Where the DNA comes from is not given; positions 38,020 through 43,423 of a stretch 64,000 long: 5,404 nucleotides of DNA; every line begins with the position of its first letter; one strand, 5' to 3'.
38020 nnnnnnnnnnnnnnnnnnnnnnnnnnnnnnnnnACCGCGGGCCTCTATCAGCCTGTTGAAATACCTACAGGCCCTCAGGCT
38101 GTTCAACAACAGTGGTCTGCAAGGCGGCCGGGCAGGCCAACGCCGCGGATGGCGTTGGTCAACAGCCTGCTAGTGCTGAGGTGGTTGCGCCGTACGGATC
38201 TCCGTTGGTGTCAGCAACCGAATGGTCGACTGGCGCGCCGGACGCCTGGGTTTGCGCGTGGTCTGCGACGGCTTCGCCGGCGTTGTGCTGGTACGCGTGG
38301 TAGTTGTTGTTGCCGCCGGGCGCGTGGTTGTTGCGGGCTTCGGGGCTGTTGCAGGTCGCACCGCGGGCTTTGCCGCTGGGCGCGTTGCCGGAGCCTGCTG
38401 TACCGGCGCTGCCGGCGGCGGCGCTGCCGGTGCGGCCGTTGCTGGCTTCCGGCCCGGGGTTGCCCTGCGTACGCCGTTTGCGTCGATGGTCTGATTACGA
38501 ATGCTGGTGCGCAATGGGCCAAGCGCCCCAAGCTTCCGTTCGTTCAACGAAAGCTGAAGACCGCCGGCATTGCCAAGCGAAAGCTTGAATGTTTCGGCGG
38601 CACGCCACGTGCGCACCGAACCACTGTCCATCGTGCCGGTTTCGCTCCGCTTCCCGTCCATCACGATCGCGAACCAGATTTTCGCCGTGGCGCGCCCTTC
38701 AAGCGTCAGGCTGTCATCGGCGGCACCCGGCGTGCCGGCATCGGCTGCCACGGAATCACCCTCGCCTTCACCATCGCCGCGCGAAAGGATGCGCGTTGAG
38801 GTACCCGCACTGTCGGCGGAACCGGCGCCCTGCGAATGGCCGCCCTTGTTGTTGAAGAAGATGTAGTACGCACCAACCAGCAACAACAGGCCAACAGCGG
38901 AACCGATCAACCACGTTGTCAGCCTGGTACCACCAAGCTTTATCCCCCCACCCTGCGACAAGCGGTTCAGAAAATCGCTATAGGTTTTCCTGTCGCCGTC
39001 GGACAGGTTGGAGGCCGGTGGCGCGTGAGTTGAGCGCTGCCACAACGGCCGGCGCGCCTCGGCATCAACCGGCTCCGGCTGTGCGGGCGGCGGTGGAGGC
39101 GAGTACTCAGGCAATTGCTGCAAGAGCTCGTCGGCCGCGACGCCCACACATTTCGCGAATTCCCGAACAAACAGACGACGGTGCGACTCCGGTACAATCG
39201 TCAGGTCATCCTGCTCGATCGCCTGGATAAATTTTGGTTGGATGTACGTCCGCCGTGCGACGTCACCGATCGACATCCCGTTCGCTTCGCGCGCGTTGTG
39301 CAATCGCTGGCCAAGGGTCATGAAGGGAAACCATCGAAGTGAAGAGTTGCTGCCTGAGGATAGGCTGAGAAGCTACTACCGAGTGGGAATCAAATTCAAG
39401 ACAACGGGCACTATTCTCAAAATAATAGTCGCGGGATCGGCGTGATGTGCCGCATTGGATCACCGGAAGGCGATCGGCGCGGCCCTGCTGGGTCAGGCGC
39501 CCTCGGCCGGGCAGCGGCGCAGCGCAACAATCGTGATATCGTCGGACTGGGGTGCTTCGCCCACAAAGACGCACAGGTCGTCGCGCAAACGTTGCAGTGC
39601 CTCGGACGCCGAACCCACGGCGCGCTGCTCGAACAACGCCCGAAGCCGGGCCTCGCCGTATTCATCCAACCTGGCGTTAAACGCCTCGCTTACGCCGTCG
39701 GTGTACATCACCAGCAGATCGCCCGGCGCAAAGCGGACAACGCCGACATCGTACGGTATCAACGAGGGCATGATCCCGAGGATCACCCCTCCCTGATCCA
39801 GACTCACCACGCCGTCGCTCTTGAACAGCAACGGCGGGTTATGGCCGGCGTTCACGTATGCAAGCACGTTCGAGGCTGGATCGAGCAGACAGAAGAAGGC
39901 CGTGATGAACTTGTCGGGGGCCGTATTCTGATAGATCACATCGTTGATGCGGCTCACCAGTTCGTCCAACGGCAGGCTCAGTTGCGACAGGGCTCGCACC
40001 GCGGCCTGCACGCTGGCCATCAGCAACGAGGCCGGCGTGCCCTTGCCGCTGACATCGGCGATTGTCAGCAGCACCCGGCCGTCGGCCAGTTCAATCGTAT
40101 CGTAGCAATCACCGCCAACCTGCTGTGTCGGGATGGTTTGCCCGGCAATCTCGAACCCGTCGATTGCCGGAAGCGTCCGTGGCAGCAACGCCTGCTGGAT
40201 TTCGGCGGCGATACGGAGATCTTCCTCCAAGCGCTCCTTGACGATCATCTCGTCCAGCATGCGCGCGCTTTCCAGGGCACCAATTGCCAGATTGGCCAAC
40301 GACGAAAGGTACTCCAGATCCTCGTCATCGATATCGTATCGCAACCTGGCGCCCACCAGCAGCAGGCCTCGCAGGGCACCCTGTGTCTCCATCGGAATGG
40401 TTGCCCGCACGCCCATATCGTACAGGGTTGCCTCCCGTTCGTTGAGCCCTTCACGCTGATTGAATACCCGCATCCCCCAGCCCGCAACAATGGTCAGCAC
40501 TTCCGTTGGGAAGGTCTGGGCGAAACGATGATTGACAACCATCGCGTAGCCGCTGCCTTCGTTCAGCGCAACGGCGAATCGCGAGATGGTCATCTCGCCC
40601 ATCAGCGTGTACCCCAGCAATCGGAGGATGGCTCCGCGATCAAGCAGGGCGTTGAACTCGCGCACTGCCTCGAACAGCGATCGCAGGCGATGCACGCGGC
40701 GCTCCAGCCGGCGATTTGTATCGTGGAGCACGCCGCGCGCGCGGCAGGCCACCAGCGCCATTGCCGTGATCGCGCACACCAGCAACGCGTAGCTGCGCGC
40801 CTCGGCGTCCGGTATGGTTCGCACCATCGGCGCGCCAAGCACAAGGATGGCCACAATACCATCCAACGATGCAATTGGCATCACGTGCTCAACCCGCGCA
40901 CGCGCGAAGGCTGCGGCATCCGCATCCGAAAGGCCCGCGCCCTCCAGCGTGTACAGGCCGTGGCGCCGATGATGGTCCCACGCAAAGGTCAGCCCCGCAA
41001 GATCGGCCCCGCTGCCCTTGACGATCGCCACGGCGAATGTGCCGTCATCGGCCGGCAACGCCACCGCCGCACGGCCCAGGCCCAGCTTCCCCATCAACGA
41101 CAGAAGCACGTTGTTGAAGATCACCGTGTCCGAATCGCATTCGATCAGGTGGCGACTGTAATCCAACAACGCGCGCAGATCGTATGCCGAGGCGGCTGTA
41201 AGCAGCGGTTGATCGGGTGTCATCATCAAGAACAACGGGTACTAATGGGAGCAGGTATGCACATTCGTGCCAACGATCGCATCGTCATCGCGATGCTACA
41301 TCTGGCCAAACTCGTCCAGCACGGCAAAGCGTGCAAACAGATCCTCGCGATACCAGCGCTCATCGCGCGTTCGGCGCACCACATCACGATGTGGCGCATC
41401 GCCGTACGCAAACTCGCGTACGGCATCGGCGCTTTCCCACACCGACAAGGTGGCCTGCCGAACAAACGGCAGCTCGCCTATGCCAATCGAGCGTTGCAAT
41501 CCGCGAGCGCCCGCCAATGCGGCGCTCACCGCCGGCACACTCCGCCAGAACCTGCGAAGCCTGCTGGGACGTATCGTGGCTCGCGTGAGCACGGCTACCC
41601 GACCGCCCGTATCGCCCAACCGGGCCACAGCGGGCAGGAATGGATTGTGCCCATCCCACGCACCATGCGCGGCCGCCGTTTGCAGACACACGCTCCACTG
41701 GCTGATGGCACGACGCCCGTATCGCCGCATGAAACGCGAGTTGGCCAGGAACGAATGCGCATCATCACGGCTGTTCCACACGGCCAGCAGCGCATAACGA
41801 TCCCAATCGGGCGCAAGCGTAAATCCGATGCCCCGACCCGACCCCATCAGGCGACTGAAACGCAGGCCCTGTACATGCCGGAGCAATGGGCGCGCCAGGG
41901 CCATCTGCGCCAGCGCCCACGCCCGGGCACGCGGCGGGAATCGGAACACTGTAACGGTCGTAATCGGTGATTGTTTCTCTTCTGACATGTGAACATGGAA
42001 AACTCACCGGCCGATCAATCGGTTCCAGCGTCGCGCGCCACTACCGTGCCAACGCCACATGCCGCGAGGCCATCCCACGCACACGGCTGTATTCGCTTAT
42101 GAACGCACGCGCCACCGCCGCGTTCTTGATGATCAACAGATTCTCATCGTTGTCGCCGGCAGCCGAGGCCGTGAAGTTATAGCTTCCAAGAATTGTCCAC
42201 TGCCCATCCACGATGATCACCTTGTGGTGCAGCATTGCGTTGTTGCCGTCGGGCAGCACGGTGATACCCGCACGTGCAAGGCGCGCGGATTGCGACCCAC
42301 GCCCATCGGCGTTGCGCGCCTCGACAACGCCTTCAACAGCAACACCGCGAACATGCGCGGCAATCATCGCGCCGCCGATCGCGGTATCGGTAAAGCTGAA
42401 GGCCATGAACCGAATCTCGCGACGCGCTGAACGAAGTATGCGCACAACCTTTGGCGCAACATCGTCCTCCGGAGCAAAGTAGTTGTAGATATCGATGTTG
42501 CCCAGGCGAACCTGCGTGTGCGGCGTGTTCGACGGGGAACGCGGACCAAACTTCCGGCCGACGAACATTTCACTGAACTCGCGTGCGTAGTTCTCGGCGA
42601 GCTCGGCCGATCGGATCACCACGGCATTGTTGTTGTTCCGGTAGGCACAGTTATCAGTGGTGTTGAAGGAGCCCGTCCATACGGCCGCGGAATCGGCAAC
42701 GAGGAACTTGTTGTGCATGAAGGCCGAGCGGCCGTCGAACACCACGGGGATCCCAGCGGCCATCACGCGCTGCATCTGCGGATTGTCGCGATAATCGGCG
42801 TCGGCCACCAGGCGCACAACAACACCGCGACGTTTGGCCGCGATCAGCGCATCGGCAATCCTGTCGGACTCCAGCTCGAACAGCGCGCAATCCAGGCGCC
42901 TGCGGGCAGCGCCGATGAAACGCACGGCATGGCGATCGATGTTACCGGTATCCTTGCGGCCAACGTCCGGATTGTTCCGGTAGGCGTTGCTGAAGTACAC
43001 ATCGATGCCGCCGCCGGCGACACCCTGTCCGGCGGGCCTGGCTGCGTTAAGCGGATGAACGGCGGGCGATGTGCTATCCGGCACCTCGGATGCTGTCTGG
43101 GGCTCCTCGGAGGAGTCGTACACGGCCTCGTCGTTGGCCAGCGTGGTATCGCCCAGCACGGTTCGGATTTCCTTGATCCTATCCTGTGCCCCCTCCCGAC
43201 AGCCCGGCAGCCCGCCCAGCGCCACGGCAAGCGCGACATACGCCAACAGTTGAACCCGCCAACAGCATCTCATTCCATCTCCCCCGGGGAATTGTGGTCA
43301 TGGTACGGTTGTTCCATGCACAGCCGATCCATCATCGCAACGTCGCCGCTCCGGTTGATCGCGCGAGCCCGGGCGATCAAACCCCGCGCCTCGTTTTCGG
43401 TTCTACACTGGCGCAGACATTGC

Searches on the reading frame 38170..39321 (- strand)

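Call 53: search_protein_families(library=pfam, proteins=[window:38170-39321:-], max_evalue=0.0001)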
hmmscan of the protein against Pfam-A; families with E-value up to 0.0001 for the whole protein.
window:38170-39321:- (383 aa): 4 families
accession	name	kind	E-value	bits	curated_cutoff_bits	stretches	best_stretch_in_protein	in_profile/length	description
PF13413.12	HTH_25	-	2.1e-13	50.3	24.6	1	6-66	1-62/62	Helix-turn-helix domain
PF13464.11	RodZ_C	-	6.8e-12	45.6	23.9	1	210-275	3-69/72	RodZ C-terminal domain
PF12844.13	HTH_19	-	1.1e-06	28.8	30.2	1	4-69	1-61/64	Helix-turn-helix domain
PF13560.12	HTH_31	-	5.6e-05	23.8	27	1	3-66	2-61/64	Helix-turn-helix domain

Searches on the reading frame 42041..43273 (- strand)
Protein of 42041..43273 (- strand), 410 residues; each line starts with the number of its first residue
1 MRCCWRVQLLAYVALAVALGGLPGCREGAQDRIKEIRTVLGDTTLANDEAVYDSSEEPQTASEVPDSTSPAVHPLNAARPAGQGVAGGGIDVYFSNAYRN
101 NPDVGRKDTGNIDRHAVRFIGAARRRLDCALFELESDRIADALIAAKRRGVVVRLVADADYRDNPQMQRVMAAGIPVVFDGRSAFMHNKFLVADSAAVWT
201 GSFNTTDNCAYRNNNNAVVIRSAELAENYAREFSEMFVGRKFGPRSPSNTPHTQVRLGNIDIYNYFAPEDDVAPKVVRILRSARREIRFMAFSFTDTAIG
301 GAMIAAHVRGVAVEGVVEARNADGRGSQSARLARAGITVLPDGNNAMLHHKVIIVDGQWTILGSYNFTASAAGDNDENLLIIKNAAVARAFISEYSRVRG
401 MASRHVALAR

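Call 53: search_protein_families(library=pfam, proteins=[window:42041-43273:-], max_evalue=0.0001)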
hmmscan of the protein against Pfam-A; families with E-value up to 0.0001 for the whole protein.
window:42041-43273:- (410 aa): 3 families
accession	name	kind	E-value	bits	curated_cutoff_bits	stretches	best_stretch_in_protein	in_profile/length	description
PF13091.12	PLDc_2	-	2.2e-47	160.6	27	2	118-236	3-131/132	PLD-like domain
PF07894.18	SACK1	-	1.6e-06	28.3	21.4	0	186-238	219-270/274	Scaffolding anchor of CK1 domain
PF00614.28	PLDc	-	8.1e-05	22.9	21.9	0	348-368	5-25/28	Phospholipase D Active site motif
